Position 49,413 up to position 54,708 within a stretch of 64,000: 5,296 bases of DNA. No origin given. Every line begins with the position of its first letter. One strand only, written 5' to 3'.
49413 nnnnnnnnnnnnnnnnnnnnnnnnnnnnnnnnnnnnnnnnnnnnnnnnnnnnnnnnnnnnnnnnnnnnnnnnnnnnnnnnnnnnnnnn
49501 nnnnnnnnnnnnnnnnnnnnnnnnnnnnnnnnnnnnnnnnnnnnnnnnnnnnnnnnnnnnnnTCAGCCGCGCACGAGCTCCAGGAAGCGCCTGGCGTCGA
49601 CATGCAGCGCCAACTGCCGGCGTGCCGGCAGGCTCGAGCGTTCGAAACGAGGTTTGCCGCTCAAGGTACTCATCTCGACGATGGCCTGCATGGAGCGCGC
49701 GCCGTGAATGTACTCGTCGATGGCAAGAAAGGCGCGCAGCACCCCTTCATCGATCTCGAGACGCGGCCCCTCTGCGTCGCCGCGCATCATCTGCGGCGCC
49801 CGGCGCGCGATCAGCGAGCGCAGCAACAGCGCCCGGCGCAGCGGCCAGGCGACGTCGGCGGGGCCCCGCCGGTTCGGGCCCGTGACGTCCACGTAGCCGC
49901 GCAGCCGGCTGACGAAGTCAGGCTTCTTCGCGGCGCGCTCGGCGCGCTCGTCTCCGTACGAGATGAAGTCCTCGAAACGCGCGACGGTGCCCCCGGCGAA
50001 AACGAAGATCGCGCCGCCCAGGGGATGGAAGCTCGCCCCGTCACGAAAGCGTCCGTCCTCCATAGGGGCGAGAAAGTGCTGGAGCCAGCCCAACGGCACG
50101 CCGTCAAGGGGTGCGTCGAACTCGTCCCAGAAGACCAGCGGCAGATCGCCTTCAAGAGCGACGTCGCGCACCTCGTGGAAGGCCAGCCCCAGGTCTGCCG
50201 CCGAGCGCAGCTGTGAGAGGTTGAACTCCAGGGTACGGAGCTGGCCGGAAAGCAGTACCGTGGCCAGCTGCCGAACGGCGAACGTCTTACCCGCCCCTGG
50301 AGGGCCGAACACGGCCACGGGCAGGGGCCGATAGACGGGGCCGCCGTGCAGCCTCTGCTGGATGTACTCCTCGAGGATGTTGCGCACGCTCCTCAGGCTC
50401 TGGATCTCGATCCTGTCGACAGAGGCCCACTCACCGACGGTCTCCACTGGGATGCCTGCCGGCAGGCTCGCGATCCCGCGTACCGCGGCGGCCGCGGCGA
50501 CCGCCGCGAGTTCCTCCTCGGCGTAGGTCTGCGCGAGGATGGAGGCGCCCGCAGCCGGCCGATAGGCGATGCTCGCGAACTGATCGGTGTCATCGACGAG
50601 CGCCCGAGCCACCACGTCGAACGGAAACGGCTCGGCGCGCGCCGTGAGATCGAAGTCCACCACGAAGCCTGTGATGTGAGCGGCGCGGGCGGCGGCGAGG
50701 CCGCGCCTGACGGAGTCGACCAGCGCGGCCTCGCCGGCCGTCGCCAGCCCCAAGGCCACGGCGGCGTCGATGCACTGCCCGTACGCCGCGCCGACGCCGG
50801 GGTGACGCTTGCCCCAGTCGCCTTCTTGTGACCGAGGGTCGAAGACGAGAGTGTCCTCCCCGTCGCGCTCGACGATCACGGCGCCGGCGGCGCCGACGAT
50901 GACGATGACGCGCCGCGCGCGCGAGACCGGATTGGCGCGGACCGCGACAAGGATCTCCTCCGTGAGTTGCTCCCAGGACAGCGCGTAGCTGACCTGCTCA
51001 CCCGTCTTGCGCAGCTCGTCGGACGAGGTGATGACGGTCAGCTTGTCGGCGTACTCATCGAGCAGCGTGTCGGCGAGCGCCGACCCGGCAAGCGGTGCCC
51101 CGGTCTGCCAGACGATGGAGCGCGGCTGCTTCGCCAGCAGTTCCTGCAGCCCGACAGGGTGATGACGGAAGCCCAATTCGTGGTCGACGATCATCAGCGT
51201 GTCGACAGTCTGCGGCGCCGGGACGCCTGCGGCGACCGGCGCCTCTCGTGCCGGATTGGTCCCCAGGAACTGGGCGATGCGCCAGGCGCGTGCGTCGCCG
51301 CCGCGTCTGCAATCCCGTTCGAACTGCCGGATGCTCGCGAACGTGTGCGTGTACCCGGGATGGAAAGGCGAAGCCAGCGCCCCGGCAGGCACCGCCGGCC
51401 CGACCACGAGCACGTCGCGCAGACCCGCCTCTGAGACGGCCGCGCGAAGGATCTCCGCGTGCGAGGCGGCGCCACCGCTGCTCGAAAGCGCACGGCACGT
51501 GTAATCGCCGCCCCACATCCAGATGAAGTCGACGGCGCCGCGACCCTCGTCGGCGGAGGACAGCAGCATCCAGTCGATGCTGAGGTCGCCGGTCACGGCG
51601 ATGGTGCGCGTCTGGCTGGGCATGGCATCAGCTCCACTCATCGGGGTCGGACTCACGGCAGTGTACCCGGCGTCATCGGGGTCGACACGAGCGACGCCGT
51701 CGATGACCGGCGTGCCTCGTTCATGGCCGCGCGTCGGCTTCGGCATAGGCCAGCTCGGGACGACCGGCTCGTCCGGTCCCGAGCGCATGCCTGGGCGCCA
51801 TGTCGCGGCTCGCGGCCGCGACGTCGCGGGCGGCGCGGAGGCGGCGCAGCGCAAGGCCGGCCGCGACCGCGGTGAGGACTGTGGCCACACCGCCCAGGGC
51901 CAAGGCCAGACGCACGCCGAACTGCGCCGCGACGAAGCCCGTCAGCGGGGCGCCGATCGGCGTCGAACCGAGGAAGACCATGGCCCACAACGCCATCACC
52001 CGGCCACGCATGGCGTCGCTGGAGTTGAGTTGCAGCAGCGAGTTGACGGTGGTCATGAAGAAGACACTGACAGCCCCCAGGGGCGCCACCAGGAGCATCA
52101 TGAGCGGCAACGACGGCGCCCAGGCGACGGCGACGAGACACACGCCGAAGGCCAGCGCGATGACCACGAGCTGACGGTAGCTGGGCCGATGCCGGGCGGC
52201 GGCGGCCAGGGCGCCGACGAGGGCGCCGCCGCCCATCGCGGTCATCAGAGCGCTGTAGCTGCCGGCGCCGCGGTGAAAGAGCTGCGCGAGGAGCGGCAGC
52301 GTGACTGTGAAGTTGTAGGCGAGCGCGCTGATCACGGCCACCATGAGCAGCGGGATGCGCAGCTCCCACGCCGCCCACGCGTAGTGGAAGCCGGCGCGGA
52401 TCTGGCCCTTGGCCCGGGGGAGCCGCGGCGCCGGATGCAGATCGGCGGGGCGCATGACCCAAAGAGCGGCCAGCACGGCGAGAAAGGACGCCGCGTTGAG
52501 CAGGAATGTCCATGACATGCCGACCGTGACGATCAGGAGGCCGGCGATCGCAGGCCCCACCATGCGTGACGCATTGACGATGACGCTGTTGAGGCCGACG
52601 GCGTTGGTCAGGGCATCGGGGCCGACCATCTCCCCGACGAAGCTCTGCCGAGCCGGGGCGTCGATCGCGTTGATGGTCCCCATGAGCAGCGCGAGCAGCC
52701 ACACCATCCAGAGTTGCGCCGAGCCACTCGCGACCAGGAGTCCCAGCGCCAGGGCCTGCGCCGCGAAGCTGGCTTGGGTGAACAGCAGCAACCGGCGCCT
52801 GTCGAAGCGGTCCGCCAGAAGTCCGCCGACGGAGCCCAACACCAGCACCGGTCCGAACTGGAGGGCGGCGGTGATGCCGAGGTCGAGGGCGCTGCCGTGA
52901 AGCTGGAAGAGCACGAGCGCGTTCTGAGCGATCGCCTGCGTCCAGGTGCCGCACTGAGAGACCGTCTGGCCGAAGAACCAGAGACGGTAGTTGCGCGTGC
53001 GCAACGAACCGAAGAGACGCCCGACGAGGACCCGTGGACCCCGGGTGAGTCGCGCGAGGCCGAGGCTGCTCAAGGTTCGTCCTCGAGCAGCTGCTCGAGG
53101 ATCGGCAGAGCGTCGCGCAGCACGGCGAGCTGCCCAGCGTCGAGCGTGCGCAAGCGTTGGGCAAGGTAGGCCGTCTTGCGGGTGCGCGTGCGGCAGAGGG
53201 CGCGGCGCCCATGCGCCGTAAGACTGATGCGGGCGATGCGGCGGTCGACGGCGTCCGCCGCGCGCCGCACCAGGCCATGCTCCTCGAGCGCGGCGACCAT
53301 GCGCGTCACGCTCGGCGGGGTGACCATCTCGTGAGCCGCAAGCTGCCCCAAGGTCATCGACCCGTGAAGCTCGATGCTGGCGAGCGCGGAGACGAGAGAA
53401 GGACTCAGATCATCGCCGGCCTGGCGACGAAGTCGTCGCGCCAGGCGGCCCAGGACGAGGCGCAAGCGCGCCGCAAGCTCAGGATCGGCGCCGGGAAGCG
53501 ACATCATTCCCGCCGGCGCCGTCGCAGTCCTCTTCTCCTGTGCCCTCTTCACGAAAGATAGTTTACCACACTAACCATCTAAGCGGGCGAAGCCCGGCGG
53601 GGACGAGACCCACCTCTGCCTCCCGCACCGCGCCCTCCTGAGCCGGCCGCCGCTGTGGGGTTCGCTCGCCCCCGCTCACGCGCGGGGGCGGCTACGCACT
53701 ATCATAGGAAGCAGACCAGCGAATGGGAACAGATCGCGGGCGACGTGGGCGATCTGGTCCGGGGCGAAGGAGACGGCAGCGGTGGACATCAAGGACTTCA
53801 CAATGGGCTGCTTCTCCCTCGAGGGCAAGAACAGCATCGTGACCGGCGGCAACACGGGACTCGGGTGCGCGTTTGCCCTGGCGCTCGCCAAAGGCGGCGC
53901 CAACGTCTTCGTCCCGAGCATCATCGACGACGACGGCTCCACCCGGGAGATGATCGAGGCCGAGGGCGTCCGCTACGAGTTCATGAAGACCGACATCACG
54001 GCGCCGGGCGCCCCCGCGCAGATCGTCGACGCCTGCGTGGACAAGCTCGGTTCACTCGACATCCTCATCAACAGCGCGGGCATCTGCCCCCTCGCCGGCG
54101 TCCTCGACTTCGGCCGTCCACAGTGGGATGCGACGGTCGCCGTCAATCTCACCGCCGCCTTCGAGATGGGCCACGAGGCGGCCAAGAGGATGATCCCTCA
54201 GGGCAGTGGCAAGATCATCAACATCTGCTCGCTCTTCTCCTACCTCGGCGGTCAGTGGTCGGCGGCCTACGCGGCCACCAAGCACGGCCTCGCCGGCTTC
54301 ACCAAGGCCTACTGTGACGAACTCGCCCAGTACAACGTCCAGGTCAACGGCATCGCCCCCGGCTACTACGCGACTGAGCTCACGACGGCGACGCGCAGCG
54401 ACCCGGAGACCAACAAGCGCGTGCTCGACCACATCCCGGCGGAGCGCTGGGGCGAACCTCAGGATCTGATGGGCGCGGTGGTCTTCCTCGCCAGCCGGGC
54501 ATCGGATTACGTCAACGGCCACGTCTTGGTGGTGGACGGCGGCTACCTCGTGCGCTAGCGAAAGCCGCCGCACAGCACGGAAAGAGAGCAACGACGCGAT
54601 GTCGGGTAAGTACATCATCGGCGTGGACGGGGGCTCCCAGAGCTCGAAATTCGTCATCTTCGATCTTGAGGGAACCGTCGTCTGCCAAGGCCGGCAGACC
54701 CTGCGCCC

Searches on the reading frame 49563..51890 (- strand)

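Call 80: search_protein_families(library=pfam, proteins=[window:49563-51890:-], max_evalue=0.0001)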
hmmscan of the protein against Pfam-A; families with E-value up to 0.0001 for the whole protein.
window:49563-51890:- (775 aa): 2 families
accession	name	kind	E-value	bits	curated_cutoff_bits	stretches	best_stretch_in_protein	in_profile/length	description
PF25199.1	nSTAND_NTPase5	-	5e-06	26.8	34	0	488-592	11-106/145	Novel STAND NTPase 5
PF00004.35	AAA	-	5.3e-05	24.1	21.2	1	527-593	3-68/131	ATPase family associated with various cellular activities (AAA)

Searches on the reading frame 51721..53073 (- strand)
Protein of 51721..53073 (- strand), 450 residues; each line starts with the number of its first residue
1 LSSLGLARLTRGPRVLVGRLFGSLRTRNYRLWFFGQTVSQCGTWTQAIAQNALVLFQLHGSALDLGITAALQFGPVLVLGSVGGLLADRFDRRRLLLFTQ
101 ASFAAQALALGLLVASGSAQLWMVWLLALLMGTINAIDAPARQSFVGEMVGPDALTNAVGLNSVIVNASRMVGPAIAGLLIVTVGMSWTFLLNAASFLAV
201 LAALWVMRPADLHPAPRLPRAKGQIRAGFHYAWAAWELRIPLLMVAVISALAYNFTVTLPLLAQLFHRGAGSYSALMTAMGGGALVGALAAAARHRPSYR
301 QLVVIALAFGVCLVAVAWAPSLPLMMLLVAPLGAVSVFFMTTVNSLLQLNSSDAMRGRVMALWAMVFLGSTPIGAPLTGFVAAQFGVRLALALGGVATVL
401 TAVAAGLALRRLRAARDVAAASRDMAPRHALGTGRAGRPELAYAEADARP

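Call 80: search_protein_families(library=pfam, proteins=[window:51721-53073:-], max_evalue=0.0001)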
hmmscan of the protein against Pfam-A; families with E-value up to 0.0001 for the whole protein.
window:51721-53073:- (450 aa): 2 families
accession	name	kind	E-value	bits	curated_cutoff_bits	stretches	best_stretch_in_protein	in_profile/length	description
PF05977.19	MFS_3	-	1e-51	176.4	27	1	22-425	5-408/524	Transmembrane secretion effector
PF07690.21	MFS_1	-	6.8e-39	134.2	33.4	2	33-365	2-337/347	Major Facilitator Superfamily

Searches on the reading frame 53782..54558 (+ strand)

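Call 83: search_protein_families(library=pfam, proteins=[window:53782-54558:+], max_evalue=0.0001)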
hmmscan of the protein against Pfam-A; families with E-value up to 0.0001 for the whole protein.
window:53782-54558:+ (258 aa): 3 families
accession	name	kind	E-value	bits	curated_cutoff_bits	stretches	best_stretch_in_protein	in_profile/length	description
PF13561.12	adh_short_C2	-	1.2e-51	176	27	1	25-255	6-235/236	Enoyl-(Acyl carrier protein) reductase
PF00106.31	adh_short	-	9e-48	162.8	26.6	1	18-207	3-193/195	short chain dehydrogenase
PF08659.16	KR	-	1.5e-08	35.2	22.6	1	19-175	4-161/180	KR domain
